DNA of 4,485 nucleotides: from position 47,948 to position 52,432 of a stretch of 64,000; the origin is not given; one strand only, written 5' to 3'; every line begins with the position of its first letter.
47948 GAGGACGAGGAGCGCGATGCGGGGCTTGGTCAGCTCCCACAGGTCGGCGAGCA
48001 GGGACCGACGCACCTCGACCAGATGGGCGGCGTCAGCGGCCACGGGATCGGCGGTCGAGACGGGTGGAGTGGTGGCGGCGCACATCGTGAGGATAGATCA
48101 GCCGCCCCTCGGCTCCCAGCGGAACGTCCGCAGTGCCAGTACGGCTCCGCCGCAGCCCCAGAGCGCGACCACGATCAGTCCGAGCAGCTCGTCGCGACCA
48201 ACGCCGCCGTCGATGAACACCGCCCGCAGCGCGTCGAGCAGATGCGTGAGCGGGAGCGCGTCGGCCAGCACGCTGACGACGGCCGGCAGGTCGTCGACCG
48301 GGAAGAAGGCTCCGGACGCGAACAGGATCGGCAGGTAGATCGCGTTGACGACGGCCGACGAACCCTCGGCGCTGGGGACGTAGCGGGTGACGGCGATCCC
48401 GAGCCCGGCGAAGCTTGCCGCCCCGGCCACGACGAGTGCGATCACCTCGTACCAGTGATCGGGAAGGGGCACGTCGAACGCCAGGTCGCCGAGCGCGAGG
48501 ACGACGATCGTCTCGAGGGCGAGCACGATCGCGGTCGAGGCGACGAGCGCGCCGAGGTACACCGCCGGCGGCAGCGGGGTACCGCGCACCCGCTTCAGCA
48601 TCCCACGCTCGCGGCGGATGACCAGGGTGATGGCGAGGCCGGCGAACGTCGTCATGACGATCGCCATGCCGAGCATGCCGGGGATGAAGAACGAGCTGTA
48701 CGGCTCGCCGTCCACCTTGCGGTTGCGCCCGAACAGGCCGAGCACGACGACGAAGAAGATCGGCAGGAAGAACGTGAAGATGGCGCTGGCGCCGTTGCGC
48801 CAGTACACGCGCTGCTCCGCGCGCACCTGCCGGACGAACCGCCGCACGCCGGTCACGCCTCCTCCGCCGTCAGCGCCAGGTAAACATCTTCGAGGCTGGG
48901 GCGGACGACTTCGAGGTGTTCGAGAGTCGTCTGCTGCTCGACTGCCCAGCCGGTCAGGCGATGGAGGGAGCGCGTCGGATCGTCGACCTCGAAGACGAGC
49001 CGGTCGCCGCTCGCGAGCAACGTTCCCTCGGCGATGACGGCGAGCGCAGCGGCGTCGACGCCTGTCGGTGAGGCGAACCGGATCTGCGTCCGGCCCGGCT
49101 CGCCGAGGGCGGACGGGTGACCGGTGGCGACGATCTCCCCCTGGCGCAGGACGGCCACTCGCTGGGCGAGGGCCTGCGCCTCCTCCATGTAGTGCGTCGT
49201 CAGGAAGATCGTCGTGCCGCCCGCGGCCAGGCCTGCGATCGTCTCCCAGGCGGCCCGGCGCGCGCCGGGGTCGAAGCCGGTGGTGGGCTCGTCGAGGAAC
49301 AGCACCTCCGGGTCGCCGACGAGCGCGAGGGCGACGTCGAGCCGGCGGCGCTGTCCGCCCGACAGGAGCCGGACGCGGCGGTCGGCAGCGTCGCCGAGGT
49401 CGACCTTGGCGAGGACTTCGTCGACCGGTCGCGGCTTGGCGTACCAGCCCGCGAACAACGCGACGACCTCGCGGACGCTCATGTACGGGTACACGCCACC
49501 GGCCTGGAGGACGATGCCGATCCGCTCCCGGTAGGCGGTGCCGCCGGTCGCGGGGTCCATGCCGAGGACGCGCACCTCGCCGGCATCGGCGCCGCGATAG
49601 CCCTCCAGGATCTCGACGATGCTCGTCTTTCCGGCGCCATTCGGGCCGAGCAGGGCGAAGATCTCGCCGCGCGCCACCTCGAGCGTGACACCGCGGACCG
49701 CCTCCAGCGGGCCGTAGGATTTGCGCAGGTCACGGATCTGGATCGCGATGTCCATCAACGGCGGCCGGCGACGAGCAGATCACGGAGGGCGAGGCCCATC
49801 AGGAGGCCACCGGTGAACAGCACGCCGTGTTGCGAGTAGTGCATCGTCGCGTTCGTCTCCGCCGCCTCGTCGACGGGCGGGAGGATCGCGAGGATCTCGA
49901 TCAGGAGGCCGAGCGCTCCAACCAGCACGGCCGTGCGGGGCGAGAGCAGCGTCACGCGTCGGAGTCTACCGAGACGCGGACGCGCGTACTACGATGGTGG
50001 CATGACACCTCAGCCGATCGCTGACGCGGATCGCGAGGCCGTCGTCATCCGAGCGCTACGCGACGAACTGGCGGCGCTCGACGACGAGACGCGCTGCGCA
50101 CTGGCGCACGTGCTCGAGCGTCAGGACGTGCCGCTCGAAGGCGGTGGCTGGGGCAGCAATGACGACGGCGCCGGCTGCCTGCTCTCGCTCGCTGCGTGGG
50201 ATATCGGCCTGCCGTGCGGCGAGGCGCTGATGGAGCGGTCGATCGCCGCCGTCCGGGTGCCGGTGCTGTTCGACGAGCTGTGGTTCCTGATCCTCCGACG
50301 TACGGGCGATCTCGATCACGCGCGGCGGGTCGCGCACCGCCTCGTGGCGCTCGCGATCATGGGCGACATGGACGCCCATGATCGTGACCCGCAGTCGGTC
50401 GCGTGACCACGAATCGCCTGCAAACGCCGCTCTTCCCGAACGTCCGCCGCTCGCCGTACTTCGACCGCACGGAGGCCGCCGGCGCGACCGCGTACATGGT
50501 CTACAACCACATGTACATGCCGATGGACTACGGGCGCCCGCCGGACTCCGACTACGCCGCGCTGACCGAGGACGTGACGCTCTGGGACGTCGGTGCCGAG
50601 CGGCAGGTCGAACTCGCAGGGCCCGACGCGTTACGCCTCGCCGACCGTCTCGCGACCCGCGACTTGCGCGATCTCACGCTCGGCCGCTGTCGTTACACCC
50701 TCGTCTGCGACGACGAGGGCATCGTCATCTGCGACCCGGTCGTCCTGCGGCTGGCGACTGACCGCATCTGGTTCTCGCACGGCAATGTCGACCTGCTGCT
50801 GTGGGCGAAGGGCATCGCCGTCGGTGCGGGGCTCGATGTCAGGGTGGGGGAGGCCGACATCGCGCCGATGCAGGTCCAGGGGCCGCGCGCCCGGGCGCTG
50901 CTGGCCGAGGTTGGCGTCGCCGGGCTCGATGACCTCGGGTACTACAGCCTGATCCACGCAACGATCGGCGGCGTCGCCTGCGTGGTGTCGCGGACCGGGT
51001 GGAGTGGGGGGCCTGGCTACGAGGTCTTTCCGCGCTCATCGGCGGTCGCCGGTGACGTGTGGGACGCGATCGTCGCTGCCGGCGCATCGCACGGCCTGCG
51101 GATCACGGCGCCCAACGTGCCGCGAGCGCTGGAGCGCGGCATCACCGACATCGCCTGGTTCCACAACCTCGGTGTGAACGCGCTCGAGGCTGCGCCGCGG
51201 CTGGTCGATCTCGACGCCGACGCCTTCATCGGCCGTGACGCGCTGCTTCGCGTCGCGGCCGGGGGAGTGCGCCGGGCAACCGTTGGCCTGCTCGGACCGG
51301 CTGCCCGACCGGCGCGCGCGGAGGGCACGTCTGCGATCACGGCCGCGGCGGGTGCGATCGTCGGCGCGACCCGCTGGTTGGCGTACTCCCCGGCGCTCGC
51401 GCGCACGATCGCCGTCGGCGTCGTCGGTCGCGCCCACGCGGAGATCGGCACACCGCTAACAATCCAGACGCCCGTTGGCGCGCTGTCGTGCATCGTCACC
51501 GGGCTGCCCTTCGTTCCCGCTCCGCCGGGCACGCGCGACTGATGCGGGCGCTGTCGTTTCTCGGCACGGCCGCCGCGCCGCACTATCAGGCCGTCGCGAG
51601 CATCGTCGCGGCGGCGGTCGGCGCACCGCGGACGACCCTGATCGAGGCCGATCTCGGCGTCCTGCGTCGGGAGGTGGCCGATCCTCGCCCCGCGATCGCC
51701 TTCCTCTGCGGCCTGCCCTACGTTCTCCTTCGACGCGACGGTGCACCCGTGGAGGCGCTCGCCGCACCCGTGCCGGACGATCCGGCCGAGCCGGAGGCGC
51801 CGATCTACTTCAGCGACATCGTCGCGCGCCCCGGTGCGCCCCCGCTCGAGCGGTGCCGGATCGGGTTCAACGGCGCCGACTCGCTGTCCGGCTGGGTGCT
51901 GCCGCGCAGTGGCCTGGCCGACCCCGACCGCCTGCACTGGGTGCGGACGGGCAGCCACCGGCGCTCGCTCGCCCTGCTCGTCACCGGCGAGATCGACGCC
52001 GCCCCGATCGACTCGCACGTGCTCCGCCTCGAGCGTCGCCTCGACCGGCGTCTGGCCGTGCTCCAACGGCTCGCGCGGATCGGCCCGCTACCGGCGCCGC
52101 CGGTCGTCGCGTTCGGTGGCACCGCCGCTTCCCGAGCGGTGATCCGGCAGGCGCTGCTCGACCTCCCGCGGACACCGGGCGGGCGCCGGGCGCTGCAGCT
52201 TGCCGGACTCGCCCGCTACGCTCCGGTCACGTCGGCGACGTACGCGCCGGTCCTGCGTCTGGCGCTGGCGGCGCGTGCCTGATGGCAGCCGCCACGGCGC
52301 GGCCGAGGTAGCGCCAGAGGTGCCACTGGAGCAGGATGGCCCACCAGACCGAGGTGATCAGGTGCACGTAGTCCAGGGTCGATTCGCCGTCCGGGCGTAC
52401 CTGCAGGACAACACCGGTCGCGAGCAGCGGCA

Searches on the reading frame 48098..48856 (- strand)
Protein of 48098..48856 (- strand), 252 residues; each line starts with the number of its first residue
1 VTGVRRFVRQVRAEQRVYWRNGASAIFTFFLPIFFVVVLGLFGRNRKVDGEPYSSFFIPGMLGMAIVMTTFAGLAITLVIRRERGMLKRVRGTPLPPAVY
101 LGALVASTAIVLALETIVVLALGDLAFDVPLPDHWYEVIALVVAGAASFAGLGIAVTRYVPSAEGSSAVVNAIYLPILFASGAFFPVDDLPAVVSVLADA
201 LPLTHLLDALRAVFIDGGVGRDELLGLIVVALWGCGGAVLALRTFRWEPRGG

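Call 6: search_protein_families(library=pfam, proteins=[window:48098-48856:-], max_evalue=0.01)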
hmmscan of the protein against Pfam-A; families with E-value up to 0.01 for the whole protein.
window:48098-48856:- (252 aa): 3 families
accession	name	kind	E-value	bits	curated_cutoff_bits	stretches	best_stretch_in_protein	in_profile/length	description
PF01061.29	ABC2_membrane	-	1.3e-26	93.9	26.9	1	12-214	8-210/211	ABC-2 type transporter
PF12698.13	ABC2_membrane_3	-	4.4e-18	65.9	31.6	1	53-236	160-338/347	ABC-2 family transporter protein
PF12051.14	DUF3533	-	0.0062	16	27.6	0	8-71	231-293/380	Protein of unknown function (DUF3533)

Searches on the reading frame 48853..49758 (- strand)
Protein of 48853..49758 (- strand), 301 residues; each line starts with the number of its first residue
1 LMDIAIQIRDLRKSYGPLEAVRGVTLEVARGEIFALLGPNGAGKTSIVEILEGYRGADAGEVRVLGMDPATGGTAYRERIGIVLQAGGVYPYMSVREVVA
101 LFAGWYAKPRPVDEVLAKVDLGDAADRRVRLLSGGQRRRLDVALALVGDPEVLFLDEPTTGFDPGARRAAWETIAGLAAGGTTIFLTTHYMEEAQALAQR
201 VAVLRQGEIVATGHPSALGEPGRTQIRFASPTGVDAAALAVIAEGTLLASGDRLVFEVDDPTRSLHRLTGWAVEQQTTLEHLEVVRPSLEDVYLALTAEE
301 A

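Call 6: search_protein_families(library=pfam, proteins=[window:48853-49758:-], max_evalue=0.01)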
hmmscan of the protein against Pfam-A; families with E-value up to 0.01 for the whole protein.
window:48853-49758:- (301 aa): 3 families
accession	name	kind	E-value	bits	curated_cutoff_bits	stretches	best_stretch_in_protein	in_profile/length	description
PF00005.33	ABC_tran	-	3.6e-28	99.3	25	1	22-160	2-137/137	ABC transporter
PF13304.12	AAA_21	-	2.2e-12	48.1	27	2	117-189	223-298/304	AAA domain, putative AbiEii toxin, Type IV TA system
PF13476.12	AAA_23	-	0.0011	20.1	27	1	22-51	11-39/201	AAA domain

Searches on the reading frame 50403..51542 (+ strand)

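Call 12: search_protein_families(library=pfam, proteins=[window:50403-51542:+], max_evalue=0.001)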
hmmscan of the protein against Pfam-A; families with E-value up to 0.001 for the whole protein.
window:50403-51542:+ (379 aa): 2 families
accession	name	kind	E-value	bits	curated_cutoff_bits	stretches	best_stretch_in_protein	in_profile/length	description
PF01571.26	GCV_T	-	1e-35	123.7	25.6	1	21-233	3-218/255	Aminomethyltransferase folate-binding domain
PF08669.17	GCV_T_C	-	1.5e-07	31.7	25.9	1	294-371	4-79/80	Glycine cleavage T-protein C-terminal barrel domain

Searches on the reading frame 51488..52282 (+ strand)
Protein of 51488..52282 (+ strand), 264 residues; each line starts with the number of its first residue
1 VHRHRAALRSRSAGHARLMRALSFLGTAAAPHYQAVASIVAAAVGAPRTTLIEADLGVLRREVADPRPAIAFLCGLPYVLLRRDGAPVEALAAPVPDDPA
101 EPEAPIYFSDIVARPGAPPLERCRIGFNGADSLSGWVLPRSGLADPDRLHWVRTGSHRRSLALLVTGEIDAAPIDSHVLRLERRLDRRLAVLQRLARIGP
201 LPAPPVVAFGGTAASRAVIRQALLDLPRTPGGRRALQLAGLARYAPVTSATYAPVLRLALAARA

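Call 12: search_protein_families(library=pfam, proteins=[window:51488-52282:+], max_evalue=0.001)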
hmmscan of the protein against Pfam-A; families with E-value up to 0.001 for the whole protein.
window:51488-52282:+ (264 aa): 1 family
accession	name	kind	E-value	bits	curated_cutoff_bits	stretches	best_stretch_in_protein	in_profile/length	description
PF12974.12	Phosphonate-bd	-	8.7e-23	81.4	27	1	32-252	15-242/242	ABC transporter, phosphonate, periplasmic substrate-binding protein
